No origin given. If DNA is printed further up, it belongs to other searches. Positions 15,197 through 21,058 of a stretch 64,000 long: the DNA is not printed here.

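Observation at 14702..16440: AT-rich mini-island: GIY-YIG mini-protein plus DUF2971 protein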

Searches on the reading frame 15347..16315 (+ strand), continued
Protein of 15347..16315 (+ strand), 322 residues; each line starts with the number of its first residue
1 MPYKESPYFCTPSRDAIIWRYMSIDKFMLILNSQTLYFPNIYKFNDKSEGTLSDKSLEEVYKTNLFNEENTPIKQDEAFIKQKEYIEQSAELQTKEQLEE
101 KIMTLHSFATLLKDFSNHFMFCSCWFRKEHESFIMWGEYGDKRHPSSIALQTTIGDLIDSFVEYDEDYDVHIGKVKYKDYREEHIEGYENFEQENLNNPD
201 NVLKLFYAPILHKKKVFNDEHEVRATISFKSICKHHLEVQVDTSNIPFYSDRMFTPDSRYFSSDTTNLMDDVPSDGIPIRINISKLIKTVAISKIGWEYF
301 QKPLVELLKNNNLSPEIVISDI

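Call 95: search_protein_families(library=padloc, proteins=[L016:3399-4754:+, L016:4751-5266:+, L016:7118-8035:+, L028:6358-6834:+, L028:9111-9629:+, L033:6470-6892:+, L032:4950-5738:+, L004:9170-9859:+, L007:2219-2854:+], max_evalue=0.001)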
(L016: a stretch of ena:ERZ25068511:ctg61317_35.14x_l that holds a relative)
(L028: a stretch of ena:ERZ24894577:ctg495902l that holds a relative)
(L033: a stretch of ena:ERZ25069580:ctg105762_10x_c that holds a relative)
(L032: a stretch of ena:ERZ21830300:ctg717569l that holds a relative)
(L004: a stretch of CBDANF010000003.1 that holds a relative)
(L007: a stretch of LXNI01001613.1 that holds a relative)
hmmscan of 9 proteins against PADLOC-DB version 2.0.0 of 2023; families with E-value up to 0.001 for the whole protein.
L016:3399-4754:+ (451 aa): 115 families (the best 25 are shown)
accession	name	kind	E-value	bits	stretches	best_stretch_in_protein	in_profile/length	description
PDLC04148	HEC-03B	-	4e-141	469.2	1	1-449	1-453/458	-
PDLC03878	NsnB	-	1.6e-63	213.5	1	1-431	1-334/345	-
PDLC04707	PDC-M55A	-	6.9e-52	174.8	1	3-446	4-416/421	-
PDLC02979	AriA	-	5.6e-27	93.5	2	295-376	276-370/373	-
PDLC02980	AriA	-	1.3e-22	79.1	1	24-379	1-303/304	-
PDLC04392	PDC-M07A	-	1.1e-18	65.5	2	1-152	1-150/432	-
PDLC04391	PDC-M07A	-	2.9e-17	60.8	2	265-445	230-404/412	-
PDLC04393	PDC-M07A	-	7.6e-15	52.8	1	1-152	1-152/435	-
PDLC04178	HEC-01A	-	8.6e-15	52.7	2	257-383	206-335/399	-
PDLC04179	HEC-01A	-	1.4e-14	52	2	322-385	348-411/459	-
PDLC02335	AbiLi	-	8.3e-14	49.4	1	1-413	49-262/326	AbiLi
PDLC04175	HEC-01A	-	2.1e-13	48.1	2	255-428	189-347/363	-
PDLC04177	HEC-01A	-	2.5e-13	47.8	2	321-417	284-369/393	-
PDLC00090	GajA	-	8.8e-13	45.8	2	2-48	3-50/659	AAA ATPase domain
PDLC04214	HEC-02A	-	9e-13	46.2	2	305-390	209-293/338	-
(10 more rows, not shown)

L016:4751-5266:+ (171 aa): 1 family
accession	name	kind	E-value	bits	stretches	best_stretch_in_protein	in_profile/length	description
PDLC04147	HEC-03A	-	1.1e-31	108.1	1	2-158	1-153/159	-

L016:7118-8035:+ (305 aa): 0 families

L028:6358-6834:+ (158 aa): 20 families
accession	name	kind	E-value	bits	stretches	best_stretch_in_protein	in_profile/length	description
PDLC03057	Specificity_I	-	1.8e-15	54.7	1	14-150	15-152/407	Type I specificity subunit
PDLC03185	Specificity_I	-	1.1e-14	52.5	1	11-151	216-355/408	Type I specificity subunit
PDLC03201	Specificity_I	-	1.6e-14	52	1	12-149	14-149/201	Type I specificity subunit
PDLC03087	Specificity_I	-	6.5e-13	46.4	1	12-150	12-153/418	Type I specificity subunit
PDLC03101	Specificity_I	-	3.6e-10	38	1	7-143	205-340/411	Type I specificity subunit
PDLC03077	Specificity_I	-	1.9e-09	35.6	1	15-150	217-350/417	Type I specificity subunit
PDLC03124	Specificity_I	-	2.9e-09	35.3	1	10-150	14-157/413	Type I specificity subunit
PDLC03107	Specificity_I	-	1.3e-08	32.3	1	6-143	186-327/392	Type I specificity subunit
PDLC03178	Specificity_I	-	2.6e-06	25.1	1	14-150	218-357/411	Type I specificity subunit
PDLC03119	Specificity_I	-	4.2e-06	23.9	1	13-145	196-331/393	Type I specificity subunit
PDLC03179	Specificity_I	-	5.5e-06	23.6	1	13-150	392-531/589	Type I specificity subunit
PDLC03098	Specificity_I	-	9.5e-06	23.2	1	14-151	249-380/443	Type I specificity subunit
PDLC03197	Specificity_I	-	1e-05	22.6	1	28-142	278-383/459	Type I specificity subunit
PDLC03181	Specificity_I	-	2.5e-05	21.1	1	76-143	313-378/454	Type I specificity subunit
PDLC03126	Specificity_I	-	7.1e-05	19.8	1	13-107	225-320/690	Type I specificity subunit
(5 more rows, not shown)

L028:9111-9629:+ (172 aa): 0 families

L033:6470-6892:+ (140 aa): 0 families

L032:4950-5738:+ (262 aa): 0 families

L004:9170-9859:+ (229 aa): 0 families

L007:2219-2854:+ (212 aa): 0 families

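Call 96: search_protein_families(library=pfam, proteins=[P0207, P0046, P0213, P0216], max_evalue=0.01)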
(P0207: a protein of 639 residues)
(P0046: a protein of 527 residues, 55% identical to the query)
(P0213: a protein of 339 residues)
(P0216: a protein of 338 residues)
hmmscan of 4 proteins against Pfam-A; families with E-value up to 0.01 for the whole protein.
P0207 (639 aa): 2 families
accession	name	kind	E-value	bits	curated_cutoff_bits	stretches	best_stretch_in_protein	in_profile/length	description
PF01420.25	Methylase_S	-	2.8e-32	112.7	22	2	17-191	3-167/168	Type I restriction modification DNA specificity domain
PF11185.13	DUF2971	-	0.0005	21.8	22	1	452-542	1-88/89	Protein of unknown function (DUF2971)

P0046 (527 aa): 2 families
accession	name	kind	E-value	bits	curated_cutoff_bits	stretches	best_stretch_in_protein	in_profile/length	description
PF01420.25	Methylase_S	-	1e-09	39.3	22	1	62-177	57-161/168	Type I restriction modification DNA specificity domain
PF11185.13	DUF2971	-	5e-05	25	22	1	343-430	1-88/89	Protein of unknown function (DUF2971)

P0213 (339 aa): 2 families
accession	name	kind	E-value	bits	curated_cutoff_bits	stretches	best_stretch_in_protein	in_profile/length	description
PF11185.13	DUF2971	-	7.9e-05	24.4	22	1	142-229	1-89/89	Protein of unknown function (DUF2971)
PF08777.17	RRM_3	-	0.0085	16.6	22.9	0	155-198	5-47/102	RNA binding motif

P0216 (338 aa): 1 family
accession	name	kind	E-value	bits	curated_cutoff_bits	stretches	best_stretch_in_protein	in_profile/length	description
PF11185.13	DUF2971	-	0.0041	18.9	22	1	142-228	1-89/89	Protein of unknown function (DUF2971)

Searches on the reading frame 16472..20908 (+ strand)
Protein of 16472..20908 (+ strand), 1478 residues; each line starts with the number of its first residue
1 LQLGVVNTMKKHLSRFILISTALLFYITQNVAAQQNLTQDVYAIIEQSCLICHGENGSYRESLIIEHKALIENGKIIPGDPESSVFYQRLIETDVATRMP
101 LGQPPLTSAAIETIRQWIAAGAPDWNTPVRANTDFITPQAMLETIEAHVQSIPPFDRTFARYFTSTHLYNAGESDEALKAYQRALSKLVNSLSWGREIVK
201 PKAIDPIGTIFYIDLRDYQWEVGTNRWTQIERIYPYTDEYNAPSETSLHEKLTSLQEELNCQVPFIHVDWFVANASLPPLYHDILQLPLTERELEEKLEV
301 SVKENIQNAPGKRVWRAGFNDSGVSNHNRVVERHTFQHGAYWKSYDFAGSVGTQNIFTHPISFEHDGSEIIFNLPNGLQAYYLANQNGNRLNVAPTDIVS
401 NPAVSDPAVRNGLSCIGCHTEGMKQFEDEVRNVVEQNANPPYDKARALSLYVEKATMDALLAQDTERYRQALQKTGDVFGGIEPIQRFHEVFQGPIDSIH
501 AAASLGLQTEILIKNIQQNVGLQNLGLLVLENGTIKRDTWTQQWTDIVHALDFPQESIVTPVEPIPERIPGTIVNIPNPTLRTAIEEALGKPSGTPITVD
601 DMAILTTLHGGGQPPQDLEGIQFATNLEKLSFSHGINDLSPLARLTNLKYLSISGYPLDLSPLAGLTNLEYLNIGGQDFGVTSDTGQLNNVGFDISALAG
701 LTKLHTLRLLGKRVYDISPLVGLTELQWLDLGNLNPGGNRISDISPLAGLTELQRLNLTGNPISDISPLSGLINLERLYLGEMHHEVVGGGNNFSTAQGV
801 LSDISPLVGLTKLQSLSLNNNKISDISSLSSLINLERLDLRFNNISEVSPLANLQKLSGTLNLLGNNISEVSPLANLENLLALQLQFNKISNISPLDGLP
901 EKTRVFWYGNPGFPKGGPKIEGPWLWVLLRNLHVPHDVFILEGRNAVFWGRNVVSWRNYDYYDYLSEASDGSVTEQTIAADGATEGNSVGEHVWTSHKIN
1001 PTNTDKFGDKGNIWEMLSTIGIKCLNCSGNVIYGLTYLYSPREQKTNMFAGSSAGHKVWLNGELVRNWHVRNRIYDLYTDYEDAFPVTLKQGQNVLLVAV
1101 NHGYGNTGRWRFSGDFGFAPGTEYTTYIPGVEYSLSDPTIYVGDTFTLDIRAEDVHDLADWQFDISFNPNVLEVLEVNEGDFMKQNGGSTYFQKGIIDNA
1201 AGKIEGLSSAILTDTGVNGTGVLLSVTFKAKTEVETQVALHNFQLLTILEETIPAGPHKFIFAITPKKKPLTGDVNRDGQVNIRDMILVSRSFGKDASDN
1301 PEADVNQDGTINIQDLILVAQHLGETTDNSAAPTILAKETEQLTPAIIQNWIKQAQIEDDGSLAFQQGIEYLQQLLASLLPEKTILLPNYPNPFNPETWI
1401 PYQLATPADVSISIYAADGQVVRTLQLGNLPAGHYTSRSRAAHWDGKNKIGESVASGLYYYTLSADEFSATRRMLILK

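Call 3: search_protein_families(library=pfam, proteins=[window:16472-20908:+], max_evalue=1)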
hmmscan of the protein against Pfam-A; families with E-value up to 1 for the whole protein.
window:16472-20908:+ (1478 aa): 22 families
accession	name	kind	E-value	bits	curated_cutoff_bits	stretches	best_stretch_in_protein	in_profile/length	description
PF12799.13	LRR_4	-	6.9e-31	106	27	7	725-770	2-43/44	Leucine Rich repeats (2 copies)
PF00963.24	Cohesin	-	3.1e-11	44.1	24.1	1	1134-1238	4-112/139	Cohesin domain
PF00404.24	Dockerin_1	-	1.8e-10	41.3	22.9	1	1273-1323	2-56/57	Dockerin type I domain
PF13860.13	FlgD_ig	-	1.4e-09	38.2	27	1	1402-1466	16-76/79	FlgD Ig-like domain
PF13855.12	LRR_8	-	1e-07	32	27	3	808-845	22-61/61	Leucine rich repeat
PF07635.16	PSCyt1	-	0.00052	21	22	1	49-100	1-56/59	Planctomycete cytochrome C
PF25019.1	LRR_R13L1-DRL21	-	0.00053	20.3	27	1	774-858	38-120/127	R13L1/DRL21 LRRs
PF23952.1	LRR_EndoS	-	0.0012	19.5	27.9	0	613-696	33-114/116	Endo-beta-N-acetylglucosaminidase EndoS LRR domain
PF14580.12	LRR_9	-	0.0052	16.8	30.5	1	809-870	62-127/175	Leucine-rich repeat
PF00036.39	EF-hand_1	-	0.0061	16.5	25.4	1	1302-1320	8-26/29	EF hand domain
PF13516.12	LRR_6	-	0.0076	16.7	23.4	0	834-846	4-16/24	Leucine Rich repeat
PF13585.12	CHU_C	-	0.01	16.4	27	1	1435-1465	42-72/86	CHU_C Type IX secretion signal domain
PF18962.6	Por_Secre_tail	-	0.012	16.3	27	1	1390-1472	2-71/75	Secretion system C-terminal sorting domain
PF23598.1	LRR_14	-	0.015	14.5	40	1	632-891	8-252/353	Leucine-rich repeat region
PF13499.12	EF-hand_7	-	0.019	15.7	30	1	1302-1366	10-60/67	EF-hand domain pair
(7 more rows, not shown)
